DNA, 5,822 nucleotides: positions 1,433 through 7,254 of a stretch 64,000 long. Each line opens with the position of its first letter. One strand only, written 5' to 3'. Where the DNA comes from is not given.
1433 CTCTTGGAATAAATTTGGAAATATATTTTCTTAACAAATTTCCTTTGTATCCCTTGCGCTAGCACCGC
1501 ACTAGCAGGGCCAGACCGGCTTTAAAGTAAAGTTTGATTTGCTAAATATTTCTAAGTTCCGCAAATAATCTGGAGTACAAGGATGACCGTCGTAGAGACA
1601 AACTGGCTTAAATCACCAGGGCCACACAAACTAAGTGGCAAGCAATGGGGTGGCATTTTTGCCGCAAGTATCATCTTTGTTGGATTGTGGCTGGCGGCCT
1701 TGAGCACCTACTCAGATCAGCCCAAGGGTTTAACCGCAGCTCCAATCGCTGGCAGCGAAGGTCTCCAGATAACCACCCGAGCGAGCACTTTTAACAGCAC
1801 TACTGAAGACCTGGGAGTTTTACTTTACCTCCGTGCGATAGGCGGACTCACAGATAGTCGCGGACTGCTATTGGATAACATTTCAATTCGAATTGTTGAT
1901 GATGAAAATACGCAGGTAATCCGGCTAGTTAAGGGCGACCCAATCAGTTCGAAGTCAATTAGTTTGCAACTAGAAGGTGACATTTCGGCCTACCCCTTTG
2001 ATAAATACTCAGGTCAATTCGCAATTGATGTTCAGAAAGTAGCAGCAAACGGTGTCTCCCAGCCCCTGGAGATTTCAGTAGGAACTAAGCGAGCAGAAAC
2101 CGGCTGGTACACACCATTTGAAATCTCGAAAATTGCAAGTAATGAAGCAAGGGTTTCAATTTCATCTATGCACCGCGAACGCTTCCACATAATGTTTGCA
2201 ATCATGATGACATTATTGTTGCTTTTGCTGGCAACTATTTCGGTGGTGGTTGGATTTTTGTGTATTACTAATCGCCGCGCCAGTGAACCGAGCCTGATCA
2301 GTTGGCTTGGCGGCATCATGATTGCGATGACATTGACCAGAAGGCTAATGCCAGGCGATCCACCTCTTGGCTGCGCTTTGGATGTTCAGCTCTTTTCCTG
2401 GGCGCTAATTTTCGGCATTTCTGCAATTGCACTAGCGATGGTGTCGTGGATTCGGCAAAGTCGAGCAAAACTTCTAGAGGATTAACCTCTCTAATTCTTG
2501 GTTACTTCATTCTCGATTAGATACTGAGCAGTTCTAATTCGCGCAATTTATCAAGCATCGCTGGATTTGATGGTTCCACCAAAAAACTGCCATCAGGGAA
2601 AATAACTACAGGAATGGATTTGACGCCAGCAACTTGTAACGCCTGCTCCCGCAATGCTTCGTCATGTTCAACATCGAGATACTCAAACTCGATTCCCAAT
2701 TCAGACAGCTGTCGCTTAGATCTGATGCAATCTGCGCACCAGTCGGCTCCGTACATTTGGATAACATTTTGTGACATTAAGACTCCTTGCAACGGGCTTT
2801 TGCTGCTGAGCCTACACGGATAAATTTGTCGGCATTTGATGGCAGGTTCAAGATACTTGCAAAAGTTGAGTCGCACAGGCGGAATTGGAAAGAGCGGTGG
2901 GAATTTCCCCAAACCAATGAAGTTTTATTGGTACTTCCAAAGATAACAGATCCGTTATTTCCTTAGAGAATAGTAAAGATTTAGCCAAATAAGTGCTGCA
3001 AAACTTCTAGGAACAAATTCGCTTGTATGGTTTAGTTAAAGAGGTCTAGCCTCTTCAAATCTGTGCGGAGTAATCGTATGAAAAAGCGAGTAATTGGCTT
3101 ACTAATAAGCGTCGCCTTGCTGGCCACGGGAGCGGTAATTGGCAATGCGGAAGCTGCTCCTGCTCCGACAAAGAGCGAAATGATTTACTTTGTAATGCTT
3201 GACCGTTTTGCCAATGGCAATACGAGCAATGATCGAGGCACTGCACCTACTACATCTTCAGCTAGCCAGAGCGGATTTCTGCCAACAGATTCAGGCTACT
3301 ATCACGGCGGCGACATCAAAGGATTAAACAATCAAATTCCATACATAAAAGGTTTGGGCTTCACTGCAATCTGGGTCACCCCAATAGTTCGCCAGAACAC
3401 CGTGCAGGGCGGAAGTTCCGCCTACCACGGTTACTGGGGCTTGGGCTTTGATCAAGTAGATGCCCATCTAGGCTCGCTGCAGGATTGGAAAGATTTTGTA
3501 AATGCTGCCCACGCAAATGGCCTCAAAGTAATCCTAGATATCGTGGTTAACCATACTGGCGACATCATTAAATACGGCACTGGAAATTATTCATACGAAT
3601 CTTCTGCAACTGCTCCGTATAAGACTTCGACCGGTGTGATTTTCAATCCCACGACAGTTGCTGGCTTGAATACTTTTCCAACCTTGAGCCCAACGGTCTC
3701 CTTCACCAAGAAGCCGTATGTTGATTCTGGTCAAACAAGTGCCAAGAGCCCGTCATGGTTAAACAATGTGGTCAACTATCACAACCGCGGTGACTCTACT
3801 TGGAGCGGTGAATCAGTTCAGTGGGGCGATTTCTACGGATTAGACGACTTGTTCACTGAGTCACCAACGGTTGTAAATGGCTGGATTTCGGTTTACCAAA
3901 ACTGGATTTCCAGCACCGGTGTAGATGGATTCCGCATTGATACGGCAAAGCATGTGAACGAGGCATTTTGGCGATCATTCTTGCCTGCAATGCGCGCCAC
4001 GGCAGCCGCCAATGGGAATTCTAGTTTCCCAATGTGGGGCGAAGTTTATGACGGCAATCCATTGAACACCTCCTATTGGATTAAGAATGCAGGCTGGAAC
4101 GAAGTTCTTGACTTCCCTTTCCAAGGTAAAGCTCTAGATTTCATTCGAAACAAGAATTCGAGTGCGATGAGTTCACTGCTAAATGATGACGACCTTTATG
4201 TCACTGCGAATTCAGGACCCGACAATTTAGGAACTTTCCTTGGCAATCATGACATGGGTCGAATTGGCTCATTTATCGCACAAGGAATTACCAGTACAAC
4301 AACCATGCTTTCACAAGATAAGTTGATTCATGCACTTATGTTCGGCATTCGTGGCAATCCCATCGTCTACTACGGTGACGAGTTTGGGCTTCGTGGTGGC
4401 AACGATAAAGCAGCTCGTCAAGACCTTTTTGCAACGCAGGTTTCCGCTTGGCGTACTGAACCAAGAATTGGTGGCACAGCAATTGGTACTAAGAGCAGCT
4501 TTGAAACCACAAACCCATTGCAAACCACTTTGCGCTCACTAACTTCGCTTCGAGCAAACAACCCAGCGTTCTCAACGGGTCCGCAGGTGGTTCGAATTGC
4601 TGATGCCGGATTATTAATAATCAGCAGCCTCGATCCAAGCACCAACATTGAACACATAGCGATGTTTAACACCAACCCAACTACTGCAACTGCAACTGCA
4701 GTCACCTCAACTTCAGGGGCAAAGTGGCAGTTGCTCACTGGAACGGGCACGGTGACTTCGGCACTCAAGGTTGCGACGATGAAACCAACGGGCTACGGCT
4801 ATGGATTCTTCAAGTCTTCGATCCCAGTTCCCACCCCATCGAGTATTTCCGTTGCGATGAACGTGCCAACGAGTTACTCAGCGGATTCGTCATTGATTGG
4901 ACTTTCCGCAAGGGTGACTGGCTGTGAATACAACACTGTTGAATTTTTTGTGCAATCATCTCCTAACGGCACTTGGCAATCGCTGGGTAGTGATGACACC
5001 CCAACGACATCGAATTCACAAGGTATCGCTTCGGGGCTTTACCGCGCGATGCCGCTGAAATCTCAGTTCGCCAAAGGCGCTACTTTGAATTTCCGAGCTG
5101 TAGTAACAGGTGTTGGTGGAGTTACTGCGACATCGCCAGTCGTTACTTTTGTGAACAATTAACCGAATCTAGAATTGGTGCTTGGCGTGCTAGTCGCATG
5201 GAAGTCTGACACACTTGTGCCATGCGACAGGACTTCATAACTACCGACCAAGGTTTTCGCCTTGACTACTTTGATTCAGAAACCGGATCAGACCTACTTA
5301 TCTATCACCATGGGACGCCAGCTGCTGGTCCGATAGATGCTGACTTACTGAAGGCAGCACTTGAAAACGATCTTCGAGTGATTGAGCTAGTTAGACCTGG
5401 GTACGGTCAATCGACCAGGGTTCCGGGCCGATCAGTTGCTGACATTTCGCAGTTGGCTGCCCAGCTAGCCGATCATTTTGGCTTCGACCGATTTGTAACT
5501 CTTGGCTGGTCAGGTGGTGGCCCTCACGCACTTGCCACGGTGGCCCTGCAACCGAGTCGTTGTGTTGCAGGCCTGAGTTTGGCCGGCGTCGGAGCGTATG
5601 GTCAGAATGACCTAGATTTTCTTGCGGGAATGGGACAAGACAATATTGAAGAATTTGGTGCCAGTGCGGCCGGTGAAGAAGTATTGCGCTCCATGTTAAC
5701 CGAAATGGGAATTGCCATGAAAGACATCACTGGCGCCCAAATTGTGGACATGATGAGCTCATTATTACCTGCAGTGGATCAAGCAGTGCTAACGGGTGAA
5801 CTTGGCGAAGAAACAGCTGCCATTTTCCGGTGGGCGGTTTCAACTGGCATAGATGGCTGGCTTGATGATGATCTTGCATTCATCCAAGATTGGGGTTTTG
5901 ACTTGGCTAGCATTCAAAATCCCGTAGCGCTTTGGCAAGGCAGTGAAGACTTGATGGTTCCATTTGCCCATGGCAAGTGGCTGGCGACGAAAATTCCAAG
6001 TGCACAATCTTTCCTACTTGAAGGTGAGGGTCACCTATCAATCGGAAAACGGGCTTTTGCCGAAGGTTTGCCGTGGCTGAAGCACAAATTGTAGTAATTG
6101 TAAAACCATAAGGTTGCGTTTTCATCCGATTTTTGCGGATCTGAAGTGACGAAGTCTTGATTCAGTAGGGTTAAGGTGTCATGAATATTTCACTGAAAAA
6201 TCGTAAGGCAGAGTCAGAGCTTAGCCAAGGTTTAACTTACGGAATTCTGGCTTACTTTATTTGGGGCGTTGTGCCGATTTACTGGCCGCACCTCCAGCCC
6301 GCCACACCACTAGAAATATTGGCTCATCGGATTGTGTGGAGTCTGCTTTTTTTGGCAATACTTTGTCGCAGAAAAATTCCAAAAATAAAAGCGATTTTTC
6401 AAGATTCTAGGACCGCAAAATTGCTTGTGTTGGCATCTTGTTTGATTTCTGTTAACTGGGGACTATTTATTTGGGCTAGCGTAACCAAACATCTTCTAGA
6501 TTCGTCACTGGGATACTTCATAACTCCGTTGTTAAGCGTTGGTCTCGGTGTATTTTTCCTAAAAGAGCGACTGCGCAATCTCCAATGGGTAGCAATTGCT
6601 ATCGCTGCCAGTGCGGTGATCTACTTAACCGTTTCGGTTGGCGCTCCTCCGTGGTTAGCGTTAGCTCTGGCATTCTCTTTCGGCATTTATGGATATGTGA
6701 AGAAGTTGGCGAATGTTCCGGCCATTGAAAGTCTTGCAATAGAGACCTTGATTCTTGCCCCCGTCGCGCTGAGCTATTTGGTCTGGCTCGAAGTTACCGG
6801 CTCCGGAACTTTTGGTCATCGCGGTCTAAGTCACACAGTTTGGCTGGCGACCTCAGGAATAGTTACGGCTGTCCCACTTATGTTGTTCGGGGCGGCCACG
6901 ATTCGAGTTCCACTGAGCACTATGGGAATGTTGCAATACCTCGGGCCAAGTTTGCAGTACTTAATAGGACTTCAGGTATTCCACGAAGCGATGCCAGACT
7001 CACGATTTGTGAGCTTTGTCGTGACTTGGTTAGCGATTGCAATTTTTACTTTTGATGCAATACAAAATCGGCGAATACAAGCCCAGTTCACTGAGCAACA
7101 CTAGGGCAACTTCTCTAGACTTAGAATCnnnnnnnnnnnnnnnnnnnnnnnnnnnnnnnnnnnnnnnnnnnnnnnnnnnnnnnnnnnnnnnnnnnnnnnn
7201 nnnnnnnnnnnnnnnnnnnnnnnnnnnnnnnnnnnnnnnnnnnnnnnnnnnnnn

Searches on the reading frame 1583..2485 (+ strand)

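Call 22: search_protein_families(library=pfam, proteins=[window:1583-2485:+], max_evalue=0.001)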
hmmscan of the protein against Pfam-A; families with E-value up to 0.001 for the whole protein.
window:1583-2485:+ (300 aa): 1 family
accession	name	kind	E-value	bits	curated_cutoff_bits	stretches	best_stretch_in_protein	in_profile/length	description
PF14494.11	DUF4436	-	1.8e-33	116.4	23.2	1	58-292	21-255/255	Domain of unknown function (DUF4436)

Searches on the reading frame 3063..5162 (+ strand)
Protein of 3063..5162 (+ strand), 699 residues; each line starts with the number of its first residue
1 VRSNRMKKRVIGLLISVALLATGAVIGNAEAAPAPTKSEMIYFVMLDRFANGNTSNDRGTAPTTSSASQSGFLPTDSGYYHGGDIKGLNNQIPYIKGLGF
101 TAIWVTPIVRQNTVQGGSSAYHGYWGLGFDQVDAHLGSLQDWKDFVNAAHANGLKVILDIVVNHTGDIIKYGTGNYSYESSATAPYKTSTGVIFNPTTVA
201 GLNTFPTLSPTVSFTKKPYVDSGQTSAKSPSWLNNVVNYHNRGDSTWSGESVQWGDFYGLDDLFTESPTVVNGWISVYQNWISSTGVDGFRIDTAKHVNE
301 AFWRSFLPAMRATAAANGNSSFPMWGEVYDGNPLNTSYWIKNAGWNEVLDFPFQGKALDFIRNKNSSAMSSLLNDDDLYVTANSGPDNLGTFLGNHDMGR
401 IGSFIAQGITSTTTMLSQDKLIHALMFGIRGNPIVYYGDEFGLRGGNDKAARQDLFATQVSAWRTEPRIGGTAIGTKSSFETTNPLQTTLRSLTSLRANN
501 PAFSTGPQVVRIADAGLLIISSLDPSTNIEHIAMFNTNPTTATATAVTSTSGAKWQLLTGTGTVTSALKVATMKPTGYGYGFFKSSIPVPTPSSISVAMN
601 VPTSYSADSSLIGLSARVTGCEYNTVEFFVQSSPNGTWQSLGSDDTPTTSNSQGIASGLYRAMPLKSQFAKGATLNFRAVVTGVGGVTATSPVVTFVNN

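Call 22: search_protein_families(library=pfam, proteins=[window:3063-5162:+], max_evalue=0.001)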
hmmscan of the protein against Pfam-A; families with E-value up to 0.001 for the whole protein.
window:3063-5162:+ (699 aa): 1 family
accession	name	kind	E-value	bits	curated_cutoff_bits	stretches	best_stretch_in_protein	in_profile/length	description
PF00128.31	Alpha-amylase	-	5.2e-59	201.1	22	1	43-445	1-358/446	Alpha amylase, catalytic domain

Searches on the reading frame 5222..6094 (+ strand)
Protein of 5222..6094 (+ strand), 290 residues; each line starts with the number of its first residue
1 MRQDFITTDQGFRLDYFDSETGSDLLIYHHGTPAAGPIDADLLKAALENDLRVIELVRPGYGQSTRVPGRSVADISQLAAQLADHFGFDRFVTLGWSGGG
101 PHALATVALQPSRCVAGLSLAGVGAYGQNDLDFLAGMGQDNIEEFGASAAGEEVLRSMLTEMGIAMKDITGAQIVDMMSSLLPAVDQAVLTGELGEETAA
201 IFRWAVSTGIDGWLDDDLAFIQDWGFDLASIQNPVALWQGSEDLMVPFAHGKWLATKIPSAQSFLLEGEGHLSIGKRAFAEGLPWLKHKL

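Call 22: search_protein_families(library=pfam, proteins=[window:5222-6094:+], max_evalue=0.001)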
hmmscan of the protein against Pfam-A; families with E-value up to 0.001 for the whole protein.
window:5222-6094:+ (290 aa): 3 families
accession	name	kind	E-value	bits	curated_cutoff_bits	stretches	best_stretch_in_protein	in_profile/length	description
PF00561.26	Abhydrolase_1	-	1.9e-13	51.1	25.8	1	25-122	2-102/245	alpha/beta hydrolase fold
PF12697.13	Abhydrolase_6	-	1.7e-07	32.6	26.3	1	29-273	4-206/217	Alpha/beta hydrolase family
PF12146.15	Hydrolase_4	-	0.00091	19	27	0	59-122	40-108/239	Serine aminopeptidase, S33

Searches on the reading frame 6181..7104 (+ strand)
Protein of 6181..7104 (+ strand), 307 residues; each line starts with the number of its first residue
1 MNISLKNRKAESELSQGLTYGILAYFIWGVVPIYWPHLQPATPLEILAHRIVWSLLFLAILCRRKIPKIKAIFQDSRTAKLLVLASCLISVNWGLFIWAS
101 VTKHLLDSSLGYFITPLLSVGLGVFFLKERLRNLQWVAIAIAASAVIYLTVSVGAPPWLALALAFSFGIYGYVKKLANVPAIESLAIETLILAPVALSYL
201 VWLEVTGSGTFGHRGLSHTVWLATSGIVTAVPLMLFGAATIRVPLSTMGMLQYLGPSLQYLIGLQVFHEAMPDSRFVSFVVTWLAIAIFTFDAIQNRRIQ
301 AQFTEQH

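Call 22: search_protein_families(library=pfam, proteins=[window:6181-7104:+], max_evalue=0.001)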
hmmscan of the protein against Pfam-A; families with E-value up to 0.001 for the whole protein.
window:6181-7104:+ (307 aa): 1 family
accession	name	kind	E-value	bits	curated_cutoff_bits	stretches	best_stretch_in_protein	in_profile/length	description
PF00892.27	EamA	-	1.9e-13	51.3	28.2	1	17-149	3-133/135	EamA-like transporter family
